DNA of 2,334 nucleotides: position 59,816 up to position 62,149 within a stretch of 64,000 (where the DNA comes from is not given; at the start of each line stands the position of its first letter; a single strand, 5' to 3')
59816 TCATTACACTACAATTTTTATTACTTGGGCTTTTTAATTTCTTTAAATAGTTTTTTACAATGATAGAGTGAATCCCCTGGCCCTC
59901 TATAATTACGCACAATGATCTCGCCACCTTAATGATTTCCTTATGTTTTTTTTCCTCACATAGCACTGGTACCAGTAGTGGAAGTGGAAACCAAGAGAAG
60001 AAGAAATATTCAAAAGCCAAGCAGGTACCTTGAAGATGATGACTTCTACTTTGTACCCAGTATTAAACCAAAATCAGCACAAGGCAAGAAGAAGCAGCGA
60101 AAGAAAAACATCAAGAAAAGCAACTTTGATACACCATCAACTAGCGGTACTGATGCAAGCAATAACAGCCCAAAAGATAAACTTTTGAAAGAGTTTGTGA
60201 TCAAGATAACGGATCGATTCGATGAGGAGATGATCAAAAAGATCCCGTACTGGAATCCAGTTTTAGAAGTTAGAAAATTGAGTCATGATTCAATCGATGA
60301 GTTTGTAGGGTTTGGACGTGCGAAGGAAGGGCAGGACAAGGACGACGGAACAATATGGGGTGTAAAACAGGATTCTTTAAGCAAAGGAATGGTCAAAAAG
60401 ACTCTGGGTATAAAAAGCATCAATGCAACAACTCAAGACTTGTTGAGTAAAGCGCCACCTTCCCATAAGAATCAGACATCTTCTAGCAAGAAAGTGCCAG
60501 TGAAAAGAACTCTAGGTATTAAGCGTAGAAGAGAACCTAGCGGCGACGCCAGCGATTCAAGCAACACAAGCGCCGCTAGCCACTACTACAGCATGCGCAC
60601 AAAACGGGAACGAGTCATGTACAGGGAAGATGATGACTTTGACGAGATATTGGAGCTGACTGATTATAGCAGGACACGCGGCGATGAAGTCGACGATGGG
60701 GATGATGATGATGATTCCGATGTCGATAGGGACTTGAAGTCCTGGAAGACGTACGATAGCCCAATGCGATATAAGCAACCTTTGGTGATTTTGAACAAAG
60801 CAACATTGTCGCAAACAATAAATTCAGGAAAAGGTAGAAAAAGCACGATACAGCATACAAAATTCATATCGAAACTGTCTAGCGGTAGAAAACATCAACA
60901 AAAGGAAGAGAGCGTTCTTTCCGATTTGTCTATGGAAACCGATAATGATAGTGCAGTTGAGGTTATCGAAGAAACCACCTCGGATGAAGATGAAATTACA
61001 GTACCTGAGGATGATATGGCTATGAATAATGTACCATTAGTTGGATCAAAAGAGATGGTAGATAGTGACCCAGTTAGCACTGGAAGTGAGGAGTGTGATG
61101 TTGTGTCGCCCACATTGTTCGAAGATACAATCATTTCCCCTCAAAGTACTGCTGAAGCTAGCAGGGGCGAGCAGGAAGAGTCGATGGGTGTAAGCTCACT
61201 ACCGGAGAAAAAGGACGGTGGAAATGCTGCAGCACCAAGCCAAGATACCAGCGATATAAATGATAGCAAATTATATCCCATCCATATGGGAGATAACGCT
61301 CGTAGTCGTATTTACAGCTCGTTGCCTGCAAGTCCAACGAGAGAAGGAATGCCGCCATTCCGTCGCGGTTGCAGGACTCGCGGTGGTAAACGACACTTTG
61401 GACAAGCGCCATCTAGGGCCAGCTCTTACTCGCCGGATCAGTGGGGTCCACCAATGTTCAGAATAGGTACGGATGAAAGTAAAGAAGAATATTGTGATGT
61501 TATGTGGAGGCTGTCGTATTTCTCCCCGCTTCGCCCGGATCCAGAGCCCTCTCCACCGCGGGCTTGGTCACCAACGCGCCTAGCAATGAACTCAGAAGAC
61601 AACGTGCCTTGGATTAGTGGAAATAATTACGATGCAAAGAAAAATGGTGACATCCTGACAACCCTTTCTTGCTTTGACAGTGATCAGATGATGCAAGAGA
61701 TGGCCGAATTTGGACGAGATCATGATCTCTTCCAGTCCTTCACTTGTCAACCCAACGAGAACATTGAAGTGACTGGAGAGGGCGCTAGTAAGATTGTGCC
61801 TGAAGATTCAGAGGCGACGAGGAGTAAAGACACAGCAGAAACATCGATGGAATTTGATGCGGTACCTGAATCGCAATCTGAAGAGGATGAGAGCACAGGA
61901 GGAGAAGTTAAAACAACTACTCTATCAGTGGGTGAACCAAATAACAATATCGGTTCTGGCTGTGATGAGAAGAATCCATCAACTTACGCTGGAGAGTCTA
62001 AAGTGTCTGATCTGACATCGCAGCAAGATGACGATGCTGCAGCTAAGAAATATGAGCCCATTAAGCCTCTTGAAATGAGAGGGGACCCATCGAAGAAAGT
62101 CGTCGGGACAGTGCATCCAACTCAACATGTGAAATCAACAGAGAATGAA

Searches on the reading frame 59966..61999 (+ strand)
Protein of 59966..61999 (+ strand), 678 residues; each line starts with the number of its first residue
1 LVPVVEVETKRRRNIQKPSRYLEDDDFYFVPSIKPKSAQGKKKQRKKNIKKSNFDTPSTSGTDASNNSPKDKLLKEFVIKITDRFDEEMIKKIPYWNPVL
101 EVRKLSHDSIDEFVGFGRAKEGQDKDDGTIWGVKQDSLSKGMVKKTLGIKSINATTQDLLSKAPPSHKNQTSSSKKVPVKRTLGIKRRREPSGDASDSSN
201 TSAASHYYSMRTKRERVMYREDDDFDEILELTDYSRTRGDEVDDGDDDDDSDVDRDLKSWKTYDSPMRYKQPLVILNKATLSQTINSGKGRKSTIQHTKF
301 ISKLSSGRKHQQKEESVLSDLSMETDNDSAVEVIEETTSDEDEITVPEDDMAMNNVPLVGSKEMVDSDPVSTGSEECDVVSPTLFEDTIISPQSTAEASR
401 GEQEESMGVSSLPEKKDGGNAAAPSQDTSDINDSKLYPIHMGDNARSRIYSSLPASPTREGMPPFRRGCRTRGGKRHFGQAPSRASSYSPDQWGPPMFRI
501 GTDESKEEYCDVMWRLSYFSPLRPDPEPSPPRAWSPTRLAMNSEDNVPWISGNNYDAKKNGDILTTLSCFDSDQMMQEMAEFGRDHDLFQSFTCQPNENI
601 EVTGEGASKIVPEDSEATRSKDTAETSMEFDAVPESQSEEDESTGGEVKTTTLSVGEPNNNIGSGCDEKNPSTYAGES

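Call 35: search_protein_representatives(protein=window:59966-61999:+)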
Query: 678 residues. Proteins with E-value up to 0.001 (for the whole library): 2; up to 1e-10: 2; up to 1e-30: 2. The best 2 are listed.
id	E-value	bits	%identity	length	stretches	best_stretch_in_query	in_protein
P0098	0.0e+00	1515.2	97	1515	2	1-678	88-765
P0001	4.2e-157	541.2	55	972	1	4-674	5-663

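Call 37: find_encoding_contigs(protein=P0098, flank=10000, max_places=10)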
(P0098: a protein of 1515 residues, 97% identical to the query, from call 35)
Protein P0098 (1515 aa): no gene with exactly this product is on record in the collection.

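Call 38: list_cluster_members(proteins=[P0098])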
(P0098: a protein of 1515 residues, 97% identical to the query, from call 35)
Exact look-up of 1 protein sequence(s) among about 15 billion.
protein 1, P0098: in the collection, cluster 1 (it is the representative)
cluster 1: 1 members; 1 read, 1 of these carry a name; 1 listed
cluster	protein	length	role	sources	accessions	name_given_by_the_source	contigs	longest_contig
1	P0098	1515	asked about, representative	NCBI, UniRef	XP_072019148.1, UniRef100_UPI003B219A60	uncharacterized protein [Amphiura filiformis] | uncharacterized protein n=1 Tax=Amphiura filiformis TaxID=82378 RepID=UPI003B219A60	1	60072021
